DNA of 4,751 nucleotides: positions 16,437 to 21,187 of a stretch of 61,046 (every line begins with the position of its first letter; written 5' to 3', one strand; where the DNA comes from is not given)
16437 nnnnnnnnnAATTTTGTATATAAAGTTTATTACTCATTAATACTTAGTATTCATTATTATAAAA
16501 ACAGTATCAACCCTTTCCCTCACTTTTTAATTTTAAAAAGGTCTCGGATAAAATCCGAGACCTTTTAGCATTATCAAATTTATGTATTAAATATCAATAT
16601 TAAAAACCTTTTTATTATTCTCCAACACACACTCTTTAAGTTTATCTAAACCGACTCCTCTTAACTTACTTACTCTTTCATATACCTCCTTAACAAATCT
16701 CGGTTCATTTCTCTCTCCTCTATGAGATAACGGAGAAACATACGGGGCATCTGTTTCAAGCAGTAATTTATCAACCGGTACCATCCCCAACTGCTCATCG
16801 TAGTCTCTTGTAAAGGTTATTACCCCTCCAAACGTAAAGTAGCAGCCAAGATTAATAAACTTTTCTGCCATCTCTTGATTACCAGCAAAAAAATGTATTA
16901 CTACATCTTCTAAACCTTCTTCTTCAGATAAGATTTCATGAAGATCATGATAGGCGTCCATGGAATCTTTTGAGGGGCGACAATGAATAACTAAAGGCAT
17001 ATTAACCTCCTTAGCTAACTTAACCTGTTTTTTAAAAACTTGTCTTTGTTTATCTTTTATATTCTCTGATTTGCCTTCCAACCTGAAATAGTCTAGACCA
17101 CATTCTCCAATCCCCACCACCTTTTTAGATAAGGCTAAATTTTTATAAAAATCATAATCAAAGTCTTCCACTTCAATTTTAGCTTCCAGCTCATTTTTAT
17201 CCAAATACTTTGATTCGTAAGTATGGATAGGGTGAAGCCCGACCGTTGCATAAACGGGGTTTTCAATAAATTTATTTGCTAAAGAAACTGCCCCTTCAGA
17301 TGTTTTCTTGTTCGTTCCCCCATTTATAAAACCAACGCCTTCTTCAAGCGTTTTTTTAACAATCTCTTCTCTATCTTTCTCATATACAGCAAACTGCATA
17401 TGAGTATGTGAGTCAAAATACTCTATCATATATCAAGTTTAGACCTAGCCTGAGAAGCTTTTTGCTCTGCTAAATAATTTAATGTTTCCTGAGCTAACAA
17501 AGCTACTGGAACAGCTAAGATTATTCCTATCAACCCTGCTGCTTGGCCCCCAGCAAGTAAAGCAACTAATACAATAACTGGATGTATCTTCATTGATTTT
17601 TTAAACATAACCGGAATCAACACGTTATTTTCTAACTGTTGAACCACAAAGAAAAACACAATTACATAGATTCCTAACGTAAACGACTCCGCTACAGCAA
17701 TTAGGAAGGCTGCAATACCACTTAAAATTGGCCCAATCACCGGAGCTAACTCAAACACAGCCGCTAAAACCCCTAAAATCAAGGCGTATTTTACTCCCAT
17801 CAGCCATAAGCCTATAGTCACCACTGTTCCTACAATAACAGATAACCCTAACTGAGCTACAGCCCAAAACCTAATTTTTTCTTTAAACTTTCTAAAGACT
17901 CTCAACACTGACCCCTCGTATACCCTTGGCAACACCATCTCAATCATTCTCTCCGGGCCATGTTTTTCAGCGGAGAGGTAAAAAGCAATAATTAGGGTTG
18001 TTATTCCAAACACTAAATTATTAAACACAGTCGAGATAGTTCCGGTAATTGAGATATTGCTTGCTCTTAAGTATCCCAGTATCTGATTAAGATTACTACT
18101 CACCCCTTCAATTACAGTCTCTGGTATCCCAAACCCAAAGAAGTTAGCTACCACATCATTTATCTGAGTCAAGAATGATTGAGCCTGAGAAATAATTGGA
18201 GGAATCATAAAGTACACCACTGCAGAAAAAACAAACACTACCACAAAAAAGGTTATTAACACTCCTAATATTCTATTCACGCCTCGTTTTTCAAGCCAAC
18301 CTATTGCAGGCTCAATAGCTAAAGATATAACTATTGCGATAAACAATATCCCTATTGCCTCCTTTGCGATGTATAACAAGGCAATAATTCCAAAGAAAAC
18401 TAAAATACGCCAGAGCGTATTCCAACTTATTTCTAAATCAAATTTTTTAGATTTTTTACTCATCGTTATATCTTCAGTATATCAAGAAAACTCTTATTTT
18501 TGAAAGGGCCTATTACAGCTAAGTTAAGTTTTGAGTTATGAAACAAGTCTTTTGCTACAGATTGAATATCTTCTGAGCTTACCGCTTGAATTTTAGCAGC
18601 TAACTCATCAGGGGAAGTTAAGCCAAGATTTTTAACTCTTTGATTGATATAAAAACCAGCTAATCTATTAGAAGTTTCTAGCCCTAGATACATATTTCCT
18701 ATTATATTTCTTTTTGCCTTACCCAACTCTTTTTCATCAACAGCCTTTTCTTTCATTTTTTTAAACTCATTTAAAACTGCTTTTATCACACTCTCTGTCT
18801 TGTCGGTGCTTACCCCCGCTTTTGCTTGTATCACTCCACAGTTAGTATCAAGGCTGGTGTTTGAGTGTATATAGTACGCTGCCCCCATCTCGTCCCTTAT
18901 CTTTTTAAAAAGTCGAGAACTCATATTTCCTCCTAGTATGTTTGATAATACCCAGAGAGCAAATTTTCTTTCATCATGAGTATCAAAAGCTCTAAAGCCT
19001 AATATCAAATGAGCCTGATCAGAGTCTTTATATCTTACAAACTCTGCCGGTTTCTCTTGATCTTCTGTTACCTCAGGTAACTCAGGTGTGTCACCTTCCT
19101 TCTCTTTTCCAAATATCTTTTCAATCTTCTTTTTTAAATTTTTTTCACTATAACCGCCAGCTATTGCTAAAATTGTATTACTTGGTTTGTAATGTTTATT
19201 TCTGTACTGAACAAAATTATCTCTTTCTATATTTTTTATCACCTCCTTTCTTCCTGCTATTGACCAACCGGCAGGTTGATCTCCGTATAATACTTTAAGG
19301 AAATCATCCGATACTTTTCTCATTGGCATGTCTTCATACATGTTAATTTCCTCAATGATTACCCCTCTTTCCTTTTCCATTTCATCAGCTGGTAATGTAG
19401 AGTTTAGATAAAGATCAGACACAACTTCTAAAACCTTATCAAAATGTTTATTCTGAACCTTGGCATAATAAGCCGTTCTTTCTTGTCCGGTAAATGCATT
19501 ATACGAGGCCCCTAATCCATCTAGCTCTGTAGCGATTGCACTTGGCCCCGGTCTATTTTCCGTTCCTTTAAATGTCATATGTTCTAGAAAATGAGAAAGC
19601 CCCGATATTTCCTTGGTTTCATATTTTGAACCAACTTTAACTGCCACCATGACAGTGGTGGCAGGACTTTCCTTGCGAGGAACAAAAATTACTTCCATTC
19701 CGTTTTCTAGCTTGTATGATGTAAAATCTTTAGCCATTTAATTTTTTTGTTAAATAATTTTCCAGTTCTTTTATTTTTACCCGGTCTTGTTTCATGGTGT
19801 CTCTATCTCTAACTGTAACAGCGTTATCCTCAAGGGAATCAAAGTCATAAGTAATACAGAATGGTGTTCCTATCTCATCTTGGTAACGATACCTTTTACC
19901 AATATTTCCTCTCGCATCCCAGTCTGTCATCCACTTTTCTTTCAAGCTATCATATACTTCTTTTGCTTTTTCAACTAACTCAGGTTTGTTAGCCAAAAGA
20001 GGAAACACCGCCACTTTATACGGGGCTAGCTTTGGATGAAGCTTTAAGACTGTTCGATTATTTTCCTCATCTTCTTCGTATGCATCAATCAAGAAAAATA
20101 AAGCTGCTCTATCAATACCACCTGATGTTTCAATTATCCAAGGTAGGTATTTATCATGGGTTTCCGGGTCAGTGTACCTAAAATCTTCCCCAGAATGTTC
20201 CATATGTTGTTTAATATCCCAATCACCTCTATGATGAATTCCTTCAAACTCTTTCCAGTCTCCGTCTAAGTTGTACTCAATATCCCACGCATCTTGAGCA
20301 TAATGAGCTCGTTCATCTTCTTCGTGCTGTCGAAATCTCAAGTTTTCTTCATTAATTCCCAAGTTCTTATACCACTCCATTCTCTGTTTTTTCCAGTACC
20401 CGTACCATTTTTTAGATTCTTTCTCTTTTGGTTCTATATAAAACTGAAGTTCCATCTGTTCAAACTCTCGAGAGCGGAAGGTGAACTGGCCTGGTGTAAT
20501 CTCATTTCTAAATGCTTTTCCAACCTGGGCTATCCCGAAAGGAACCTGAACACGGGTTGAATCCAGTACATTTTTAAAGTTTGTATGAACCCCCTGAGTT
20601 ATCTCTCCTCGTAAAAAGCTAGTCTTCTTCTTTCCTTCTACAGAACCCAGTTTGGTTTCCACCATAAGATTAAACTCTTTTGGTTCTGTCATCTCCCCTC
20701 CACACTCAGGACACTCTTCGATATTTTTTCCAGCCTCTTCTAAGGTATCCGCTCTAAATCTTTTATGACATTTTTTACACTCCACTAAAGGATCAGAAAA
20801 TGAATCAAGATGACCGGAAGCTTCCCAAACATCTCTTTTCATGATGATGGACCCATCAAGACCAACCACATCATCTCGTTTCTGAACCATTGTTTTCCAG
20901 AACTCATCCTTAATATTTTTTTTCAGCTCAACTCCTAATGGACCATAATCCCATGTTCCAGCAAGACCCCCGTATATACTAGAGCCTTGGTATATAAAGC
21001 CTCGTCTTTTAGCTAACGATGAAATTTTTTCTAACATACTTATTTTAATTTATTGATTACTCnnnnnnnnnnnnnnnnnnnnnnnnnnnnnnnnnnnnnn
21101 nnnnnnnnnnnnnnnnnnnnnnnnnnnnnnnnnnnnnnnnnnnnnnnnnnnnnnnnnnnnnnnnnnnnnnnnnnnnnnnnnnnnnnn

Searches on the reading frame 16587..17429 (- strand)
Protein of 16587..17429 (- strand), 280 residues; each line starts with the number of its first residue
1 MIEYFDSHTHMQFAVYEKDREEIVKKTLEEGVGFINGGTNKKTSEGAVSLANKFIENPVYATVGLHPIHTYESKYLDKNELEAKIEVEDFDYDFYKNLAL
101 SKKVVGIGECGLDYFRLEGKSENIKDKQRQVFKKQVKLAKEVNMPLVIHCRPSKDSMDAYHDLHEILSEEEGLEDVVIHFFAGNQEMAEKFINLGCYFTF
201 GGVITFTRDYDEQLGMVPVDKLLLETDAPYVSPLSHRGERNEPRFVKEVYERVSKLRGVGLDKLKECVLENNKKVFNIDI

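Call 19: search_protein_families(library=pfam, proteins=[window:16587-17429:-], max_evalue=0.00001)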
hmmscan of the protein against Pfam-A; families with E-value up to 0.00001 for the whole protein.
window:16587-17429:- (280 aa): 1 family
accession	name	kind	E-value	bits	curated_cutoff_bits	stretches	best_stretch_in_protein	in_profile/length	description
PF01026.27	TatD_DNase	-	1.2e-65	221.8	27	1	5-277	1-253/253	TatD related DNase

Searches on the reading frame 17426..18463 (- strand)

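Call 19: search_protein_families(library=pfam, proteins=[window:17426-18463:-], max_evalue=0.00001)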
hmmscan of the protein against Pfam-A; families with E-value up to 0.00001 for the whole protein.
window:17426-18463:- (345 aa): 1 family
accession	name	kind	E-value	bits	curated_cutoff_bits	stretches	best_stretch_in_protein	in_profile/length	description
PF01594.21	AI-2E_transport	-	1e-52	179.8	34.3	1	18-330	2-325/327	AI-2E family transporter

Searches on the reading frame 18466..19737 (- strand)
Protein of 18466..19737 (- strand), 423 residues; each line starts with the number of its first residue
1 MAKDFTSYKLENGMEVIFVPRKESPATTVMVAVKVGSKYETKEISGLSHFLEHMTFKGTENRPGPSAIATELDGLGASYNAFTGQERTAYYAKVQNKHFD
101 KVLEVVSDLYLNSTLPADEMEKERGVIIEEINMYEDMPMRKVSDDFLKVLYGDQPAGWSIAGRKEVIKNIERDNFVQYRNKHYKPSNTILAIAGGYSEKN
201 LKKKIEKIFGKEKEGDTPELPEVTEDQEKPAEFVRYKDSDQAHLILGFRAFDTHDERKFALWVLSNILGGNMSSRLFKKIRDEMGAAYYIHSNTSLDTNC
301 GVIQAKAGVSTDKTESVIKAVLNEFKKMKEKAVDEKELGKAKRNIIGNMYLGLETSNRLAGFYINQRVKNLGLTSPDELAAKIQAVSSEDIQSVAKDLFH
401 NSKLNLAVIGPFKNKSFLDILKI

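Call 19: search_protein_families(library=pfam, proteins=[window:18466-19737:-], max_evalue=0.00001)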
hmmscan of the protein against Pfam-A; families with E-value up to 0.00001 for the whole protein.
window:18466-19737:- (423 aa): 2 families
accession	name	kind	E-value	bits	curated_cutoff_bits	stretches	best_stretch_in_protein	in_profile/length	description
PF05193.26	Peptidase_M16_C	-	1.8e-41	142.4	23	1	169-344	1-180/181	Peptidase M16 inactive domain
PF00675.25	Peptidase_M16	-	7.8e-37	126.9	22.3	1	23-161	9-146/149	Insulinase (Peptidase family M16)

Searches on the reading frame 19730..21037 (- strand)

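Call 19: search_protein_families(library=pfam, proteins=[window:19730-21037:-], max_evalue=0.00001)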
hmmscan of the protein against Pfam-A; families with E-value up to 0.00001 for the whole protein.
window:19730-21037:- (435 aa): 2 families
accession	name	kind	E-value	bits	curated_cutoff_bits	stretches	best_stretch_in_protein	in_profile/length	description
PF03129.25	HGTP_anticodon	-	2.1e-21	76.3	21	1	341-431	1-93/94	Anticodon binding domain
PF00587.30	tRNA-synt_2b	-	3e-06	27.9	29.3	1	142-241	13-109/179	tRNA synthetase class II core domain (G, H, P, S and T)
